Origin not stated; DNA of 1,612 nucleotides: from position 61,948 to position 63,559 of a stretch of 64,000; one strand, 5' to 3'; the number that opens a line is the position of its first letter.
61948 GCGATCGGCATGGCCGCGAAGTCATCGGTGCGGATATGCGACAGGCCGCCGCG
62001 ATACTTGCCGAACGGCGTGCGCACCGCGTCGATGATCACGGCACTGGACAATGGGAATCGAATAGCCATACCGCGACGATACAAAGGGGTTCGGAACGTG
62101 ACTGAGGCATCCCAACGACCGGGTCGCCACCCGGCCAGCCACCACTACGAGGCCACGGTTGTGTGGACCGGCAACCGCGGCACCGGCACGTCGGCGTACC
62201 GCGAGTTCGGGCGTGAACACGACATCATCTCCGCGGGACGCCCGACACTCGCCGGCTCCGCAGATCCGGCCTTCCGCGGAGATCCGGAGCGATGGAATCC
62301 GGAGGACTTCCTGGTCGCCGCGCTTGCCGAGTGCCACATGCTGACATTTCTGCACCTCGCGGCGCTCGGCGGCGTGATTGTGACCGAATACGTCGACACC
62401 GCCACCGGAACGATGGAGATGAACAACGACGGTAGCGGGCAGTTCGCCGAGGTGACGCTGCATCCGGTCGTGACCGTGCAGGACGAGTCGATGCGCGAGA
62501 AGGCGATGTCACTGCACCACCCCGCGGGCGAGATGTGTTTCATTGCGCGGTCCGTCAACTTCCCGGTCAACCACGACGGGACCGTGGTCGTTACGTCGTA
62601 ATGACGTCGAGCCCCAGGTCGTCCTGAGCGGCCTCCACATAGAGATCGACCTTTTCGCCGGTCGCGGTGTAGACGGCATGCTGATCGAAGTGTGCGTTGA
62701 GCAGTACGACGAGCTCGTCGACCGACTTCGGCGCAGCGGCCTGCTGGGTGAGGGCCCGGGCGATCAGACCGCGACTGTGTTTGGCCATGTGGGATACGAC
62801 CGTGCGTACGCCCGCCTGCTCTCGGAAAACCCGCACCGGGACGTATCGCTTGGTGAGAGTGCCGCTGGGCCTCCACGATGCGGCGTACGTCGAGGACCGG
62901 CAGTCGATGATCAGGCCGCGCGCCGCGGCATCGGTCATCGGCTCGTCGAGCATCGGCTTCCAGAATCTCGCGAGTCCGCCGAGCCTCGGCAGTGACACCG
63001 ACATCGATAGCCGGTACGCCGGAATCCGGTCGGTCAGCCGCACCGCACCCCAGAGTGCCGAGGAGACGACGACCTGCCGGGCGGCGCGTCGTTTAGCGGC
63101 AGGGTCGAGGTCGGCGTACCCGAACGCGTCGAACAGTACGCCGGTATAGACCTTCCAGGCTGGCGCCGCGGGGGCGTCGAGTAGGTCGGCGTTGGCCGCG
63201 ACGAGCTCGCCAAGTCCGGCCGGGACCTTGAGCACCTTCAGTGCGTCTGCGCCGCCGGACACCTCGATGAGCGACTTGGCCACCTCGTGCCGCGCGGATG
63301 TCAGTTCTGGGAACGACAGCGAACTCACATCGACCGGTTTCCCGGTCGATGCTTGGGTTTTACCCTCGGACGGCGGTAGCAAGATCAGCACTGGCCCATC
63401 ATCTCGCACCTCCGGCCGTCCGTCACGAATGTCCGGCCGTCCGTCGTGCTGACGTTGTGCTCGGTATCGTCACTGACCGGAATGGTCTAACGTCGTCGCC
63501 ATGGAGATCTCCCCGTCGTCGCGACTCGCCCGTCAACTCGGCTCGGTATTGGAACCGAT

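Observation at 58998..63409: Stress-defence cluster: YceI, MarR-beta-carbonic anhydrase operon, thiolase, OsmC, YaaA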

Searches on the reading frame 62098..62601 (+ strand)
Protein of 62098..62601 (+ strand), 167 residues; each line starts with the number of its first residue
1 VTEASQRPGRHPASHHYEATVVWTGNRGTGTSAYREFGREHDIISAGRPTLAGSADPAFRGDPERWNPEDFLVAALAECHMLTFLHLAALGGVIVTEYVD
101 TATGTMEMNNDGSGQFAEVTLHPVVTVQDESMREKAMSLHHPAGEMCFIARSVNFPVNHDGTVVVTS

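Call 5: search_protein_families(library=pfam, proteins=[window:62098-62601:+])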
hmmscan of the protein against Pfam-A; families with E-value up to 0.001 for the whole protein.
window:62098-62601:+ (167 aa): 1 family
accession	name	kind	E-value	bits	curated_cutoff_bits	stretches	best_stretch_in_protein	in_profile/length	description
PF02566.24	OsmC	-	3.2e-14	53.6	27.5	1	61-158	1-96/100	OsmC-like protein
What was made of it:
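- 62098..62601 (+): OsmC-family protein with both family cysteines, of an unassigned subfamily. A neighbour, not part of the MarR unit. PF02566 (call 5).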

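Call 6: search_protein_families(library=ncbifam, proteins=[window:62098-62601:+])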
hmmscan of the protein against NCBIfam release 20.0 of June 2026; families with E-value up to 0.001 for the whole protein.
window:62098-62601:+ (167 aa): 2 families
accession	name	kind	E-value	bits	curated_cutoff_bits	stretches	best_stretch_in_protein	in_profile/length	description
TIGR03563.1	perox_SACOL1771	subfamily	1.2e-06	28.5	166.15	1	60-155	35-132/138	SACOL1771 family peroxiredoxin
TIGR03562.1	osmo_induc_OsmC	subfamily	0.0009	19.3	85.8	0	64-152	41-127/137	OsmC family peroxiredoxin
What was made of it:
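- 62098..62601 (+): Below the NCBIfam subfamily cut-offs (call 6).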

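Call 10: search_solved_structures(query=window:62098-62601:+, max_evalue=0.01, show_alignments=2)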
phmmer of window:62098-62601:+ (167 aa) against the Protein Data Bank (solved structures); distinct sequences matched with E-value up to 0.01: 3.
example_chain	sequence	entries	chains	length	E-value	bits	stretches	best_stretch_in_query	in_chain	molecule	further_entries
2d7v_A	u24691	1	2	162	6.4e-15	58.3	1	18-156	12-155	Hypothetical protein VCA0330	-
2onf_A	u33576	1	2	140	8.2e-06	28.7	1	44-155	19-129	Hypothetical protein Ta0195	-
3eer_A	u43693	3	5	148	0.0063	19.3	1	59-142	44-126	Organic hydroperoxide resistance protein, putative | Organic hydroperoxide resistance protein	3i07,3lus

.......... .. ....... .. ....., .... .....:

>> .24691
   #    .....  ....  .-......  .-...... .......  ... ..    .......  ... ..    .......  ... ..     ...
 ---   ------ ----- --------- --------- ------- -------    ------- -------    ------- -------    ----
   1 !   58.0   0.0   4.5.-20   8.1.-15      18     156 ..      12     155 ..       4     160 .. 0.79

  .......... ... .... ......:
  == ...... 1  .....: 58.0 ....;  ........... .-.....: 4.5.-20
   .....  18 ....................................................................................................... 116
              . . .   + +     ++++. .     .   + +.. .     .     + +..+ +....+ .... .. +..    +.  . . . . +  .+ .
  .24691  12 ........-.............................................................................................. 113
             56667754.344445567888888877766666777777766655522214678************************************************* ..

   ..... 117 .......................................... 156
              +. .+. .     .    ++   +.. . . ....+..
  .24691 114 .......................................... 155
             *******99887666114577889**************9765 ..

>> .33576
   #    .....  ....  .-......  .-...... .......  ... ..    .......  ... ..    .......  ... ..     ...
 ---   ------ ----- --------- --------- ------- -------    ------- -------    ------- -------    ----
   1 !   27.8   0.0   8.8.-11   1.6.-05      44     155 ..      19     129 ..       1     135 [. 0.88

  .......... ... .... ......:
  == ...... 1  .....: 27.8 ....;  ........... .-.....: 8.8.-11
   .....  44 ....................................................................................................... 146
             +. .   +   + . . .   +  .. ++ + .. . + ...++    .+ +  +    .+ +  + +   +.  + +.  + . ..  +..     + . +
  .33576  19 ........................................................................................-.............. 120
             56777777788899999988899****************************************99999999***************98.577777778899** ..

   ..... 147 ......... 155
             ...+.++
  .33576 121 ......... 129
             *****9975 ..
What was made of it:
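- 62098..62601 (+): Best solved match is 2D7V (VCA0330), E 6e-15 (call 10).
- On OsmC/Ohr peroxiredoxin superfamily: The cysteines in AECHML and EMCFIA align with those of 2D7V (call 10).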

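Call 54: find_homologous_proteins(query=window:62098-62601:+, max_evalue=1e-15)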
Query window:62098-62601:+ (167 aa): 2720 proteins with E <= 1e-15 among 2837 candidates; the best 120 are listed.
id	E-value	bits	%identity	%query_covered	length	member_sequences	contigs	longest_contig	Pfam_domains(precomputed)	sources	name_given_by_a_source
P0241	5.6e-102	356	93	100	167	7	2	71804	PF02566.25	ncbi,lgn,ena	-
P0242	2.9e-92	325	92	92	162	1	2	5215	PF02566.25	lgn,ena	-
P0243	5.1e-89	314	82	98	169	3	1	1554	PF02566.25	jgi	-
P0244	5.4e-74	265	72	96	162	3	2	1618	PF02566.25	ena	-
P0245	7.9e-63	229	65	90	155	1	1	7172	PF02566.25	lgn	-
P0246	2.4e-61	224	62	96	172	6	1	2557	PF02566.25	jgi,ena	-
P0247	1.4e-60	222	65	87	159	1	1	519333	PF02566.25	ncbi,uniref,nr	ncbi:OsmC family protein [Phytoactinopolyspora halotolerans]|uniref:OsmC family peroxiredoxin n=1 Ta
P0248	4.7e-60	220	63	91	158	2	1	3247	PF02566.25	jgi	-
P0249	8.1e-60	219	66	89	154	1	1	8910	PF02566.25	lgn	-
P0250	8.9e-60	219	64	90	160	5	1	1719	PF02566.25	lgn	-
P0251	1.2e-59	219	62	95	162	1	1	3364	PF02566.25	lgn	-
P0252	1.3e-59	218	64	89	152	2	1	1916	PF02566.25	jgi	jgi:organic hydroperoxide reductase OsmC/OhrA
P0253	1.7e-59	218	54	91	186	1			PF02566.25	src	-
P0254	2.2e-59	218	66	87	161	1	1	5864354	PF02566.25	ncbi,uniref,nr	ncbi:OsmC family protein [Spiractinospora alimapuensis]|uniref:OsmC family protein n=1 Tax=Spiractin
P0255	2.8e-59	217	63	90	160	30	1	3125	PF02566.25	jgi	jgi:organic hydroperoxide reductase OsmC/OhrA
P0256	3.6e-59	217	63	92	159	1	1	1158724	PF02566.25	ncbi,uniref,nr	ncbi:OsmC family protein [Phytoactinopolyspora limicola]|uniref:OsmC family protein n=1 Tax=Phytoact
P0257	4.2e-59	217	63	91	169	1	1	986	PF02566.25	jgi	jgi:organic hydroperoxide reductase OsmC/OhrA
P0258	4.3e-59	217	63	90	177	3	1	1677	PF02566.25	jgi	jgi:organic hydroperoxide reductase OsmC/OhrA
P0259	5.3e-59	216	61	95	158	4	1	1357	PF02566.25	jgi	jgi:organic hydroperoxide reductase OsmC/OhrA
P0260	6.5e-59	216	66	89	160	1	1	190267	PF02566.25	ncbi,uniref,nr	ncbi:OsmC family protein [Phytoactinopolyspora mesophila]|uniref:OsmC family peroxiredoxin n=1 Tax=P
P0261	6.6e-59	216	65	87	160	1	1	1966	PF02566.25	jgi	jgi:organic hydroperoxide reductase OsmC/OhrA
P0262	6.9e-59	216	61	90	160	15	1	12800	PF02566.25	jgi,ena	-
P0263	7.5e-59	216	64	89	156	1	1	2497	PF02566.25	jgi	jgi:organic hydroperoxide reductase OsmC/OhrA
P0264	8.8e-59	216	63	92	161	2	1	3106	PF02566.25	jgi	jgi:organic hydroperoxide reductase OsmC/OhrA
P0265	9.5e-59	216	64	87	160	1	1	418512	PF02566.25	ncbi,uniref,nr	ncbi:OsmC family protein [Phytoactinopolyspora alkaliphila]|uniref:OsmC family protein n=1 Tax=Phyto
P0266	1.0e-58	215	64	90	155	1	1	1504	PF02566.25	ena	-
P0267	1.2e-58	215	62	91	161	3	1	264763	PF02566.25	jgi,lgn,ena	jgi:organic hydroperoxide reductase OsmC/OhrA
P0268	1.3e-58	215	62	90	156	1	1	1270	PF02566.25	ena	-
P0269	1.4e-58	215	64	89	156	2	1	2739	PF02566.25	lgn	-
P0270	1.4e-58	215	65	90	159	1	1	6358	PF02566.25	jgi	jgi:organic hydroperoxide reductase OsmC/OhrA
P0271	1.5e-58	215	61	92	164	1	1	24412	PF02566.25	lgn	-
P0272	1.6e-58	215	63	91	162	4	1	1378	PF02566.25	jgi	jgi:organic hydroperoxide reductase OsmC/OhrA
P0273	1.8e-58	215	63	91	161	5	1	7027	PF02566.25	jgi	-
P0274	2.4e-58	214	63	87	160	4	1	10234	PF02566.25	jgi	jgi:organic hydroperoxide reductase OsmC/OhrA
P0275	3.4e-58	214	65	89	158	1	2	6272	PF02566.25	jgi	jgi:organic hydroperoxide reductase OsmC/OhrA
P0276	3.6e-58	214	65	87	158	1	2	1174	PF02566.25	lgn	-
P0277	3.6e-58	214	63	90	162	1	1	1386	PF02566.25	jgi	jgi:organic hydroperoxide reductase OsmC/OhrA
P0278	3.8e-58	214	62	87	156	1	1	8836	PF02566.25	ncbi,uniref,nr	ncbi:OsmC family protein [Paenarthrobacter sp. Z7-10]|uniref:OsmC family protein n=1 Tax=Paenarthrob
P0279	4.1e-58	214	59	92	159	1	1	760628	PF02566.25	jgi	jgi:organic hydroperoxide reductase OsmC/OhrA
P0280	4.7e-58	213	63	87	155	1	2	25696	PF02566.25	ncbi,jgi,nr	ncbi:MAG TPA: OsmC family protein [Cyclobacteriaceae bacterium]|jgi:organic hydroperoxide reductase 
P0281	5.0e-58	213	62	93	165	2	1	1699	PF02566.25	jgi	jgi:organic hydroperoxide reductase OsmC/OhrA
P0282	5.1e-58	213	61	92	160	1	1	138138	PF02566.25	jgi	jgi:organic hydroperoxide reductase OsmC/OhrA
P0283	5.3e-58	213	63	86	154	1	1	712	PF02566.25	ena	-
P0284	6.3e-58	213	62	91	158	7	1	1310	PF02566.25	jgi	jgi:organic hydroperoxide reductase OsmC/OhrA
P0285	6.6e-58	213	61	93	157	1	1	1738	PF02566.25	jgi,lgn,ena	-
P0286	7.1e-58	213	62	90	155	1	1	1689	PF02566.25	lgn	-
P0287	8.8e-58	212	63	89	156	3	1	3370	PF02566.25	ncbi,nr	ncbi:MAG: OsmC family protein [Pseudonocardia sp.]|nr:OsmC family protein [Pseudonocardia sp.]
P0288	9.3e-58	212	58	92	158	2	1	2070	PF02566.25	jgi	jgi:organic hydroperoxide reductase OsmC/OhrA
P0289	9.4e-58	212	58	92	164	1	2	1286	PF02566.25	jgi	jgi:organic hydroperoxide reductase OsmC/OhrA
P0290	1.0e-57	212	62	87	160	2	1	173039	PF02566.25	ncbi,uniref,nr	ncbi:OsmC family protein [Arthrobacter sp. STN4]|uniref:OsmC family protein n=1 Tax=Arthrobacter sp.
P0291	1.0e-57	212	59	92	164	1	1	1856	PF02566.25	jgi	jgi:organic hydroperoxide reductase OsmC/OhrA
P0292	1.1e-57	212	64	89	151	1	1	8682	PF02566.25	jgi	jgi:organic hydroperoxide reductase OsmC/OhrA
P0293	1.1e-57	212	63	90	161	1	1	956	PF02566.25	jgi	jgi:organic hydroperoxide reductase OsmC/OhrA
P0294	1.1e-57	212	63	89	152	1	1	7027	PF02566.25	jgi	jgi:organic hydroperoxide reductase OsmC/OhrA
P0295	1.2e-57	212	61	89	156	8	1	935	PF02566.25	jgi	-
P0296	1.3e-57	212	63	90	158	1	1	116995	PF02566.25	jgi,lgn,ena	-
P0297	1.3e-57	212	63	89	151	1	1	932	PF02566.25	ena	-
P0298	1.3e-57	212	60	92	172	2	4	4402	PF02566.25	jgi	jgi:organic hydroperoxide reductase OsmC/OhrA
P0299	1.6e-57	212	62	89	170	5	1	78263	PF02566.25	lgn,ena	-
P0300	1.7e-57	212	60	90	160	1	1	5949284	PF02566.25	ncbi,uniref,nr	ncbi:OsmC family peroxiredoxin [Streptomyces sp. TRM43335]|uniref:OsmC family peroxiredoxin n=1 Tax=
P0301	1.9e-57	211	59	92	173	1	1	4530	PF02566.25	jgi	jgi:organic hydroperoxide reductase OsmC/OhrA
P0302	2.1e-57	211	60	90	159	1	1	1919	PF02566.25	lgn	-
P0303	2.2e-57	211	62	87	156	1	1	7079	PF02566.25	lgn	-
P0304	2.2e-57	211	61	89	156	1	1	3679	PF02566.25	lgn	-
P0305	2.6e-57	211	59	91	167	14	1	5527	PF02566.25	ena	-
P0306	2.7e-57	211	62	87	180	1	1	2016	PF02566.25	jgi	jgi:organic hydroperoxide reductase OsmC/OhrA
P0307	2.8e-57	211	62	91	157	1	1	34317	PF02566.25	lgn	-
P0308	3.1e-57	211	60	92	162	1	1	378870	PF02566.25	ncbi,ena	-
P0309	3.1e-57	211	63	90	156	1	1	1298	PF02566.25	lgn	-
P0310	3.2e-57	211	64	90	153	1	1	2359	PF02566.25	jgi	jgi:organic hydroperoxide reductase OsmC/OhrA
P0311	3.8e-57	210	64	87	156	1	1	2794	PF02566.25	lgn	-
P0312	4.0e-57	210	62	90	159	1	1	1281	PF02566.25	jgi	jgi:organic hydroperoxide reductase OsmC/OhrA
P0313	4.0e-57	210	60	90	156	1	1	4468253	PF02566.25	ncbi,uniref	ncbi:OsmC family protein [Pseudarthrobacter sp. P1]|uniref:OsmC family protein n=1 Tax=Pseudarthroba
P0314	4.2e-57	210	62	92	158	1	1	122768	PF02566.25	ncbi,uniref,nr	ncbi:peroxiredoxin [Saccharomonospora sp. CUA-673]|uniref:OsmC family protein n=1 Tax=Saccharomonosp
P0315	4.3e-57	210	63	87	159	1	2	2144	PF02566.25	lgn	-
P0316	4.3e-57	210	61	87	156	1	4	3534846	PF02566.25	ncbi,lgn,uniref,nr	ncbi:OsmC-like protein [Arthrobacter ulcerisalmonis]|uniref:OsmC-like protein n=1 Tax=Arthrobacter u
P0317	4.6e-57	210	60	92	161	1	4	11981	PF02566.25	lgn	-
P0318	4.6e-57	210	61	92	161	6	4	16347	PF02566.25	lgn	-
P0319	4.8e-57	210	64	86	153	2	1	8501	PF02566.25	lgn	-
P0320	4.8e-57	210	63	87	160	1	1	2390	PF02566.25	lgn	-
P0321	5.0e-57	210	62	92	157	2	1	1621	PF02566.25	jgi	jgi:organic hydroperoxide reductase OsmC/OhrA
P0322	5.6e-57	210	62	90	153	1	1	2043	PF02566.25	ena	-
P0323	6.2e-57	210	61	91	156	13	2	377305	PF02566.25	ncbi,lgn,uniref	ncbi:OsmC family protein [Nonomuraea rubra]|uniref:OsmC family protein n=1 Tax=Nonomuraea rubra TaxI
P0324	6.5e-57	210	63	91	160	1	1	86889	PF02566.25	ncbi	ncbi:OsmC family protein [Streptomonospora sediminis]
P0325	6.8e-57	210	57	91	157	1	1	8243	PF02566.25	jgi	-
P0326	6.8e-57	210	61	87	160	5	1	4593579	PF02566.25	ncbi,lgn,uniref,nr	ncbi:OsmC family protein [Arthrobacter sp. PAMC 25486]|uniref:OsmC family protein n=1 Tax=Arthrobact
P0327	7.3e-57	209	58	92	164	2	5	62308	PF02566.25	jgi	jgi:organic hydroperoxide reductase OsmC/OhrA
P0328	7.7e-57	209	61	92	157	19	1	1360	PF02566.25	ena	-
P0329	7.9e-57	209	60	90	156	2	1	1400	PF02566.25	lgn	-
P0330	7.9e-57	209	62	90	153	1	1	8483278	PF02566.25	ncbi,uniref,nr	ncbi:OsmC family protein [Lentzea sp. DG1S-22]|uniref:OsmC family protein n=1 Tax=Lentzea sp. DG1S-2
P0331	8.2e-57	209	60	93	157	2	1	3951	PF02566.25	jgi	-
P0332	8.3e-57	209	58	92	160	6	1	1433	PF02566.25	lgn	-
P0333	8.4e-57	209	60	92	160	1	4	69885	PF02566.25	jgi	jgi:organic hydroperoxide reductase OsmC/OhrA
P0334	8.4e-57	209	59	91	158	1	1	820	PF02566.25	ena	-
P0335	8.8e-57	209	60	90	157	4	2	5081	PF02566.25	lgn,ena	-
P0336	8.9e-57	209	62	90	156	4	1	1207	PF02566.25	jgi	jgi:organic hydroperoxide reductase OsmC/OhrA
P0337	9.0e-57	209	64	89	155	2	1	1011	PF02566.25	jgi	jgi:organic hydroperoxide reductase OsmC/OhrA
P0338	1.0e-56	209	58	90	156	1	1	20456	PF02566.25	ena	-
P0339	1.1e-56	209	62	87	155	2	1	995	PF02566.25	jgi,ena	-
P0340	1.1e-56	209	63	90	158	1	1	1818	PF02566.25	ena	-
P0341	1.1e-56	209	61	91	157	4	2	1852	PF02566.25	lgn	-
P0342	1.2e-56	209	60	90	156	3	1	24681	PF02566.25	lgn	-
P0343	1.2e-56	209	60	92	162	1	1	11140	PF02566.25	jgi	jgi:organic hydroperoxide reductase OsmC/OhrA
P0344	1.2e-56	209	61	87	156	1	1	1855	PF02566.25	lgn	-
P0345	1.2e-56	209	62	91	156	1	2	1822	PF02566.25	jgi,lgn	jgi:organic hydroperoxide reductase OsmC/OhrA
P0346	1.2e-56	209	60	92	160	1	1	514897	PF02566.25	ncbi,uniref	ncbi:OsmC family protein [Arthrobacter sp. TWP1-1]|uniref:OsmC family protein n=1 Tax=Arthrobacter s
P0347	1.3e-56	209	57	91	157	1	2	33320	PF02566.25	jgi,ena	-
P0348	1.3e-56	209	66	87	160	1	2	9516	PF02566.25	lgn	-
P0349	1.3e-56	209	63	90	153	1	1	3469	PF02566.25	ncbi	-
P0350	1.3e-56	209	62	90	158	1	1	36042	PF02566.25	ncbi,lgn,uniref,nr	ncbi:OsmC family protein [Chryseosolibacter indicus]|uniref:OsmC family protein n=1 Tax=Chryseosolib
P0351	1.4e-56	209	61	92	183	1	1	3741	PF02566.25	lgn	-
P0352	1.4e-56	209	63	88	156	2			PF02566.25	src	-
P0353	1.6e-56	208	61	90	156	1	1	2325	PF02566.25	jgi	jgi:organic hydroperoxide reductase OsmC/OhrA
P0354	1.6e-56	208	60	91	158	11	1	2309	PF02566.25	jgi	jgi:organic hydroperoxide reductase OsmC/OhrA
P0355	1.7e-56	208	63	87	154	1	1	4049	PF02566.25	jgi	jgi:organic hydroperoxide reductase OsmC/OhrA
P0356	1.7e-56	208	61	90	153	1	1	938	PF02566.25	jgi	jgi:organic hydroperoxide reductase OsmC/OhrA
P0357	1.8e-56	208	60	92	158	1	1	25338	PF02566.25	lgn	-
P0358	1.8e-56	208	62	90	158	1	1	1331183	PF02566.25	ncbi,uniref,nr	ncbi:OsmC family protein [Prauserella cavernicola]|uniref:OsmC family protein n=1 Tax=Prauserella ca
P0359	1.8e-56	208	63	90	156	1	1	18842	PF02566.25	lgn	-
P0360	1.9e-56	208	59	90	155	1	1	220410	PF02566.25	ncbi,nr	ncbi:MAG: OsmC family protein [Bacteroidetes bacterium]|nr:OsmC family protein [Bacteroidota bacteri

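Call 55: find_encoding_contigs(protein=P0247, flank=3500, max_places=2)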
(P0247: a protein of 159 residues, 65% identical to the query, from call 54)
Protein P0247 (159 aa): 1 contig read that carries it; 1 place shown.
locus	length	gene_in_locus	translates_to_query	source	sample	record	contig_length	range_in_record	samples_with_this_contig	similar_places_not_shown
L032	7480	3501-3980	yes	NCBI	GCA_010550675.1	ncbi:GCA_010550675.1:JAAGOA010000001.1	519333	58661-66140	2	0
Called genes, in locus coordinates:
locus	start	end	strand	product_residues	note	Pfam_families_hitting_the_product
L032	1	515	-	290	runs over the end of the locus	PF00561:Abhydrolase_1, PF00975:Thioesterase (weak), PF12146:Hydrolase_4, PF12697:Abhydrolase_6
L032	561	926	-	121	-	PF00903:Glyoxalase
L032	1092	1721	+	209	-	PF00440:TetR_N, PF14246:TetR_C_7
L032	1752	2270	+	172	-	PF00293:NUDIX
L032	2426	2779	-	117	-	-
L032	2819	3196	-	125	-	-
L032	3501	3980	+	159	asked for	PF02566:OsmC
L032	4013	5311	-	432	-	PF02661:Fic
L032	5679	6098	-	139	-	PF01503:PRA-PH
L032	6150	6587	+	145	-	PF00583:Acetyltransf_1, PF13673:Acetyltransf_10 (weak), PF13508:Acetyltransf_7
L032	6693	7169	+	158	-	PF12647:RNHCP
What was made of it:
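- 62098..62601 (+): Unrelated context in L032 (call 55).
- The OsmC homologue in L032 has an unrelated context (call 55).
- Tried and rejected: The OsmC context check in Phytoactinopolyspora showed no thiolase, MarR, CA or YaaA nearby (call 55).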

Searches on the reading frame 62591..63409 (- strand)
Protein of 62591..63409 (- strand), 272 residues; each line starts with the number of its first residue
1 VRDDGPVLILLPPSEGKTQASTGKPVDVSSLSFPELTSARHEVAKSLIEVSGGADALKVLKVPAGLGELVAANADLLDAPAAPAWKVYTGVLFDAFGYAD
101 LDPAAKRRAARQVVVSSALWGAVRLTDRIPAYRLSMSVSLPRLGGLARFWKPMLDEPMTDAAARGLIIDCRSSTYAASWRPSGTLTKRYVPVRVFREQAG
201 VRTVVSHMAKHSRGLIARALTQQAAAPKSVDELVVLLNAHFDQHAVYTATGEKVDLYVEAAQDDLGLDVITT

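Call 5: search_protein_families(library=pfam, proteins=[window:62591-63409:-])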
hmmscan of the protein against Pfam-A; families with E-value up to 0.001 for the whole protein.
window:62591-63409:- (272 aa): 1 family
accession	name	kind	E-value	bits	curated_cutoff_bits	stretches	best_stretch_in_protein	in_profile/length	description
PF03883.20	H2O2_YaaD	-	8.8e-37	127.3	29.6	1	8-233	2-222/236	Peroxide stress protein YaaA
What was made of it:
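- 62591..63409 (-): yaaA (DUF328/YaaA). A conserved syntenic neighbour, convergent to the CA side, with no evidence of shared control. PF03883 E 9e-37 (call 5).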

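Call 6: search_protein_families(library=ncbifam, proteins=[window:62591-63409:-])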
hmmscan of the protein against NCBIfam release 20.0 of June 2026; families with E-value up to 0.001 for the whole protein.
window:62591-63409:- (272 aa): 8 families
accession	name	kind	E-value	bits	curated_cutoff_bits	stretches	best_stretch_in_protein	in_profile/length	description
NF002545.0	PRK02101.2-3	equivalog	1.7e-80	270.4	324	1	7-238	1-238/265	peroxide stress protein YaaA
NF002544.0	PRK02101.2-1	equivalog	4.3e-54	183.4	339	1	8-235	2-226/248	peroxide stress protein YaaA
NF002546.0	PRK02101.2-4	equivalog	8e-43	146.8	321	1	8-235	2-222/245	peroxide stress protein YaaA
NF002548.0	PRK02101.2-6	equivalog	4e-37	128.1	391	1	8-234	2-226/251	peroxide stress protein YaaA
NF002543.0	PRK02101.1-4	equivalog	2.2e-15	56.9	204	1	76-225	65-211/244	peroxide stress protein YaaA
NF002542.0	PRK02101.1-3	equivalog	6.5e-14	51.8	278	1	17-224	9-223/258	peroxide stress protein YaaA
NF002541.0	PRK02101.1-1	equivalog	1.8e-09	37.3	368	1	86-225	86-224/258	peroxide stress protein YaaA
NF002547.0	PRK02101.2-5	equivalog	6.8e-08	32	392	1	78-223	71-221/255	peroxide stress protein YaaA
